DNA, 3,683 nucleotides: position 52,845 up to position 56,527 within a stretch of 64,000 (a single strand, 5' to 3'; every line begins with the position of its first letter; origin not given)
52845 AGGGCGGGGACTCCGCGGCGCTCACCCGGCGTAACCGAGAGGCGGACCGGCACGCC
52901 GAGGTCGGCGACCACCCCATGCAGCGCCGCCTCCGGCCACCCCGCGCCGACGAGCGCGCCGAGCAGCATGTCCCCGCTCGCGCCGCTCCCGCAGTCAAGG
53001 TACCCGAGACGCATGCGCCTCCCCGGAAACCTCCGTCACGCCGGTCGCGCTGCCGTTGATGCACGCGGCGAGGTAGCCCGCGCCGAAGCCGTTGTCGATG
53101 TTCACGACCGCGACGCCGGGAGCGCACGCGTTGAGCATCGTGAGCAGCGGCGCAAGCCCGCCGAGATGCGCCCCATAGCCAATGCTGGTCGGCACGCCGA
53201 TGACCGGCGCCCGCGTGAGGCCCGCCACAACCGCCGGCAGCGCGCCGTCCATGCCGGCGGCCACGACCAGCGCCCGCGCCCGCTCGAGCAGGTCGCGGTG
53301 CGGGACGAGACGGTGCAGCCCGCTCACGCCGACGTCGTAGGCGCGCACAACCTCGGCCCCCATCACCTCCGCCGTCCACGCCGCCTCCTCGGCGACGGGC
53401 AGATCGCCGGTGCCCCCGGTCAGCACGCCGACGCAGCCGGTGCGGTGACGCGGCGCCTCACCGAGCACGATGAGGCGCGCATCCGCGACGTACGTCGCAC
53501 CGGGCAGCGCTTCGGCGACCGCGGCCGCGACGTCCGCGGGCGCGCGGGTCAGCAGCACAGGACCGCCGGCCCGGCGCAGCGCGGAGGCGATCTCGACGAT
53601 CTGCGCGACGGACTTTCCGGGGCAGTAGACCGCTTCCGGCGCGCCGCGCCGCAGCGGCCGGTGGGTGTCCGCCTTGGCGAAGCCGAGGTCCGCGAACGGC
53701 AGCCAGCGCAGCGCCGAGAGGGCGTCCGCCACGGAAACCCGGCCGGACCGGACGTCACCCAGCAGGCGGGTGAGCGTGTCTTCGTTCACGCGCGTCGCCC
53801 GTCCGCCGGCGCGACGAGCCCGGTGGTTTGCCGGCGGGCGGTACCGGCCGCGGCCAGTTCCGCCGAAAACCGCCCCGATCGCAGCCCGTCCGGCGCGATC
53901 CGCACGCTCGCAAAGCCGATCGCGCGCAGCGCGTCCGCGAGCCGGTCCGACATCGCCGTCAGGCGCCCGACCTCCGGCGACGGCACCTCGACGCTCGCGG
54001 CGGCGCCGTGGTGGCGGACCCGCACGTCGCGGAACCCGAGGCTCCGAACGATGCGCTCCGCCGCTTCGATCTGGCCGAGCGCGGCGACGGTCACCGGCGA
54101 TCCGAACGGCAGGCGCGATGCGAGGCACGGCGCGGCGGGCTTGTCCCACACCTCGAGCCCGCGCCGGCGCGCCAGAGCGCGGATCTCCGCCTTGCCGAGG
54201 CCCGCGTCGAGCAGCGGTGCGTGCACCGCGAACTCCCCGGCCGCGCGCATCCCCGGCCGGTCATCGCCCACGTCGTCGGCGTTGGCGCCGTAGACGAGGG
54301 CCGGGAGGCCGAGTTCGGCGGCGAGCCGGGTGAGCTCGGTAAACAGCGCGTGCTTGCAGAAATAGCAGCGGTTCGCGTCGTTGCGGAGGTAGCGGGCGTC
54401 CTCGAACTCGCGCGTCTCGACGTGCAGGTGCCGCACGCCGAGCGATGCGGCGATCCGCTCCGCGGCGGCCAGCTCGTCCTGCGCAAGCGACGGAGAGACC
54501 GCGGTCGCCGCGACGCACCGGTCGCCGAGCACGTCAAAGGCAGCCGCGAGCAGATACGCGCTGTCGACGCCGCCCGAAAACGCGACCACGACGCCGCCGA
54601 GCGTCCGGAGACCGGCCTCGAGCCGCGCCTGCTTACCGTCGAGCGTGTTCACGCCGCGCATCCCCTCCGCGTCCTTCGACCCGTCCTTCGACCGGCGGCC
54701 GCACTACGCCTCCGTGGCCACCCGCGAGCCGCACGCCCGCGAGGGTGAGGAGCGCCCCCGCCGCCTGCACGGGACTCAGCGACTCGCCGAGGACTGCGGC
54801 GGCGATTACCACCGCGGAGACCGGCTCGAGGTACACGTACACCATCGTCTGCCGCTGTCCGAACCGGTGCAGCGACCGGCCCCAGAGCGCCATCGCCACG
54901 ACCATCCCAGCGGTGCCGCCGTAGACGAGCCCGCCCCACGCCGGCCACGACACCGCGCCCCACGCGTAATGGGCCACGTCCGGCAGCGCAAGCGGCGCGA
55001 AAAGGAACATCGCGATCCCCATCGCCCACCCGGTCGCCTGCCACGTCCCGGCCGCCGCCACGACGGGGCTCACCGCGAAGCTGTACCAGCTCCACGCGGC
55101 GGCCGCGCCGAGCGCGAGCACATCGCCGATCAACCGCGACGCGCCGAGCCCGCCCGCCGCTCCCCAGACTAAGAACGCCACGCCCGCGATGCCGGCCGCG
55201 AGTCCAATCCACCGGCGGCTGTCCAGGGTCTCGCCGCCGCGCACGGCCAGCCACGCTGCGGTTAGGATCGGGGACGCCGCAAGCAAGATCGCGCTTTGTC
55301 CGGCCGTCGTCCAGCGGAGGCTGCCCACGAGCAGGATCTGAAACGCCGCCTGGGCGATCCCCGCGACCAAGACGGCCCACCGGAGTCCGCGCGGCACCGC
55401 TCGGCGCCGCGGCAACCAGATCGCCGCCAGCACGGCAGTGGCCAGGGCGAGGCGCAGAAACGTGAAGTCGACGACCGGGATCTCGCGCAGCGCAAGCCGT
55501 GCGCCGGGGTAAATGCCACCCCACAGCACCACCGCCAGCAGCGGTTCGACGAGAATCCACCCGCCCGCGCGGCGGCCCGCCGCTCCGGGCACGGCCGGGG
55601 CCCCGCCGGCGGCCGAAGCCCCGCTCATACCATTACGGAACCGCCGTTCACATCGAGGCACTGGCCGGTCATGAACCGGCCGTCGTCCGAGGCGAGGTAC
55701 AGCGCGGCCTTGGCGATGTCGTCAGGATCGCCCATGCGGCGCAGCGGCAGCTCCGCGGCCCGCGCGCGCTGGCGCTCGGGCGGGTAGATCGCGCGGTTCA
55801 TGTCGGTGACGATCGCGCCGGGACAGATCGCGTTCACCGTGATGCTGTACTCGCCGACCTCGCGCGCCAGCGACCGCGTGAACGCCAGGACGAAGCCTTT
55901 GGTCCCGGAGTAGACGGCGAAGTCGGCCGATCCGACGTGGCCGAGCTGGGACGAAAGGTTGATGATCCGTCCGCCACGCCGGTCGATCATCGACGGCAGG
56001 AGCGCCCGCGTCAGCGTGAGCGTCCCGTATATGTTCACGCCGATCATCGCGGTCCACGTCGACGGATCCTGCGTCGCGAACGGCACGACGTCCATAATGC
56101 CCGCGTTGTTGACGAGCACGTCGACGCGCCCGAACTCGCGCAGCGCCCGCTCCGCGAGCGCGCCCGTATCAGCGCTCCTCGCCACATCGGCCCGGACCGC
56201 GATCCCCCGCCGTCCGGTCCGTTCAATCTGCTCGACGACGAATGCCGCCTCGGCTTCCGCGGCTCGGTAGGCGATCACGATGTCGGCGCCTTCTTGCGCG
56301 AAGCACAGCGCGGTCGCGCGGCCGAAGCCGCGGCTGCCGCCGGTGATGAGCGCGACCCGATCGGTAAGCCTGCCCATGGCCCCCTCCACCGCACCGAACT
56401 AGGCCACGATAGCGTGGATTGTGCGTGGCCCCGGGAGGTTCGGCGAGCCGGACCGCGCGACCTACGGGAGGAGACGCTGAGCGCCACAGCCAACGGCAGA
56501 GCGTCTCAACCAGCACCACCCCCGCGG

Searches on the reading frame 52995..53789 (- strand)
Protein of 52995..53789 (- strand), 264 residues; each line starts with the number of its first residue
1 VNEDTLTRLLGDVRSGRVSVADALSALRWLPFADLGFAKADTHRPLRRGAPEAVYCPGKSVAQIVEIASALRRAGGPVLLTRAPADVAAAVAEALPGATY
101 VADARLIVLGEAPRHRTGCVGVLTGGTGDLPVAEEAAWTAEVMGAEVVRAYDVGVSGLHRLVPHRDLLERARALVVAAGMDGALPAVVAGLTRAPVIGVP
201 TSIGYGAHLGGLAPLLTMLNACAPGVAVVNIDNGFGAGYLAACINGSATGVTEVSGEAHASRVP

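Call 10: search_protein_families(library=ncbifam, proteins=[window:52995-53789:-], max_evalue=0.00001)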
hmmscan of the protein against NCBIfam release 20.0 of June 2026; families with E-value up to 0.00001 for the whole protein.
window:52995-53789:- (264 aa): 2 families
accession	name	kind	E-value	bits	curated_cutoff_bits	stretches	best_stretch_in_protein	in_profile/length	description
NF033503.1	LarB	equivalog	2.6e-79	265.7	175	1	41-245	2-207/209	nickel pincer cofactor biosynthesis protein LarB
TIGR01162.1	purE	equivalog_domain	1.5e-09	37.6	149.6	1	120-246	1-127/156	5-(carboxyamino)imidazole ribonucleotide mutase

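Call 13: search_protein_families(library=pfam, proteins=[window:52995-53789:-], max_evalue=0.001)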
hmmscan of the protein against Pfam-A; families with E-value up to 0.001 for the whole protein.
window:52995-53789:- (264 aa): 1 family
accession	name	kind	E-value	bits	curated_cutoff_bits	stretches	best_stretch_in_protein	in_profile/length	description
PF00731.26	AIRC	-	3.3e-15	56.3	30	1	120-247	2-129/148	AIR carboxylase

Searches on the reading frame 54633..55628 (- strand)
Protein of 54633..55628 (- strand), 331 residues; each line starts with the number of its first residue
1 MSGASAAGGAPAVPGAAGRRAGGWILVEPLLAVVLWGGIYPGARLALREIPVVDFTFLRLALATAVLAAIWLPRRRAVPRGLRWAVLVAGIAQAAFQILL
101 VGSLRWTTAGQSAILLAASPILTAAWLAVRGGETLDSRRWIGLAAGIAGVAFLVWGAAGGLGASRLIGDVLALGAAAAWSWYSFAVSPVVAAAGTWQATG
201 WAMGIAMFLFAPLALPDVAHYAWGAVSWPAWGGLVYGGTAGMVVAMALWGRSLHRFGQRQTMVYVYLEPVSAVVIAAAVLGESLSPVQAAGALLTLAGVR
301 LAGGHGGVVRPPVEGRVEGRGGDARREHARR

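Call 10: search_protein_families(library=ncbifam, proteins=[window:54633-55628:-], max_evalue=0.00001)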
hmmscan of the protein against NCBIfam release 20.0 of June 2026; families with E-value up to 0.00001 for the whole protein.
window:54633-55628:- (331 aa): 4 families
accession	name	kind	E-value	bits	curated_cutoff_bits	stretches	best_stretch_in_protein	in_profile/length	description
TIGR00950.1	2A78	equivalog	6.6e-15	55.2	230.2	1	36-299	1-263/264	carboxylate/amino acid/amine transporter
NF008432.0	PRK11272.1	equivalog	5.6e-08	32.4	270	1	24-300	9-283/294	drug/metabolite exporter YedA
NF008523.0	PRK11453.1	equivalog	3.5e-07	30.1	472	1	29-300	9-283/299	O-acetylserine/cysteine exporter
NF050091.1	ArAmAcExpYddG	equivalog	1.4e-06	28.1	300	0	32-229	13-205/285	aromatic amino acid exporter YddG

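Call 13: search_protein_families(library=pfam, proteins=[window:54633-55628:-], max_evalue=0.001)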
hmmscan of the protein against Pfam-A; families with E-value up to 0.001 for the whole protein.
window:54633-55628:- (331 aa): 1 family
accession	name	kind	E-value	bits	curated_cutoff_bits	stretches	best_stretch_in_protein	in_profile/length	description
PF00892.27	EamA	-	2.8e-33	115.5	28.2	2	30-154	8-134/135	EamA-like transporter family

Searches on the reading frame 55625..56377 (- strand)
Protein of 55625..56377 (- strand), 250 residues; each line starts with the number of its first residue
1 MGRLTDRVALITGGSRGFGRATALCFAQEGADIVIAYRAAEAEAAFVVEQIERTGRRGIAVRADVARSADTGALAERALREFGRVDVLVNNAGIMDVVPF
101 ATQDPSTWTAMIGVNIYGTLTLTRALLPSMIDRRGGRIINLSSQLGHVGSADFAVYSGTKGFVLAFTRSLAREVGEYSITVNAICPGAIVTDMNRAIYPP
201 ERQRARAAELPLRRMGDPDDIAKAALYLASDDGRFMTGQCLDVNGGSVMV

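Call 10: search_protein_families(library=ncbifam, proteins=[window:55625-56377:-], max_evalue=0.00001)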
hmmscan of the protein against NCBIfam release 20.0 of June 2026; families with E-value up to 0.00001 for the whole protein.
window:55625-56377:- (250 aa): 226 families (the best 25 are shown)
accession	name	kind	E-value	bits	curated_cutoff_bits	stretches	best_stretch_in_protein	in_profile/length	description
NF005559.1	PRK07231.1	subfamily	1.4e-71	240.9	215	1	3-248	1-248/249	glucose 1-dehydrogenase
NF009466.0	PRK12826.1-2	subfamily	3.2e-66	223.3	222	1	5-249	2-246/248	3-oxoacyl-ACP reductase FabG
NF004198.0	PRK05653.1-3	equivalog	1.2e-65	221.4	296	1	3-249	4-248/248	3-oxoacyl-ACP reductase FabG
NF004791.0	PRK06138.1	equivalog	3.9e-64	216.4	312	1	3-248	2-250/252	SDR family oxidoreductase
TIGR01830.1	3oxo_ACP_reduc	equivalog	1.9e-63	214.4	297.75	1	9-246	1-237/239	3-oxoacyl-[acyl-carrier-protein] reductase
NF004818.0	PRK06172.1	equivalog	7.9e-61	205.6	336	1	3-248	4-251/253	SDR family oxidoreductase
NF004197.0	PRK05653.1-1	equivalog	3.2e-60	203.9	332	1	3-249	4-248/249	3-oxoacyl-ACP reductase FabG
NF005853.0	PRK07774.1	equivalog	1.1e-58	198.5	303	1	2-249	2-248/250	SDR family oxidoreductase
TIGR03971.1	SDR_subfam_1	subfamily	1.4e-58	198.4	300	1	4-248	1-269/271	mycofactocin-coupled SDR family oxidoreductase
NF009546.0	PRK12935.1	equivalog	1.8e-58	198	418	1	1-249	1-247/247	acetoacetyl-CoA reductase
NF006070.0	PRK08213.1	subfamily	2.1e-58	197.9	279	1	4-248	10-257/259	gluconate 5-dehydrogenase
TIGR03206.1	benzo_BadH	equivalog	3.5e-57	193.6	431.2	1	5-249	2-250/250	2-hydroxycyclohexanecarboxyl-CoA dehydrogenase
TIGR01829.1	AcAcCoA_reduct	subfamily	1.9e-56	191.4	302.1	1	7-249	1-242/242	acetoacetyl-CoA reductase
NF009464.0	PRK12824.1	subfamily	2.3e-56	191.2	269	1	6-249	2-244/245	3-oxoacyl-ACP reductase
NF052558.1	MBtsdlDhBudC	equivalog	3.4e-56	190.6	270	1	5-247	2-241/250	meso-2,3-butanediol dehydrogenase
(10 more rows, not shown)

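Call 13: search_protein_families(library=pfam, proteins=[window:55625-56377:-], max_evalue=0.001)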
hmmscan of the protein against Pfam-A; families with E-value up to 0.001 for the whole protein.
window:55625-56377:- (250 aa): 4 families
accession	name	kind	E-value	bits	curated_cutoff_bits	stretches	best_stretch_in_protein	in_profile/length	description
PF13561.12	adh_short_C2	-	2.5e-60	204.4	27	1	16-246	6-234/236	Enoyl-(Acyl carrier protein) reductase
PF00106.31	adh_short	-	8.7e-59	198.7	26.6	1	7-198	1-191/195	short chain dehydrogenase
PF08659.16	KR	-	1.1e-15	58.4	22.6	1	9-173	3-166/180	KR domain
PF01370.27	Epimerase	-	0.00042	20.3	20.9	1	9-143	1-115/240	NAD dependent epimerase/dehydratase family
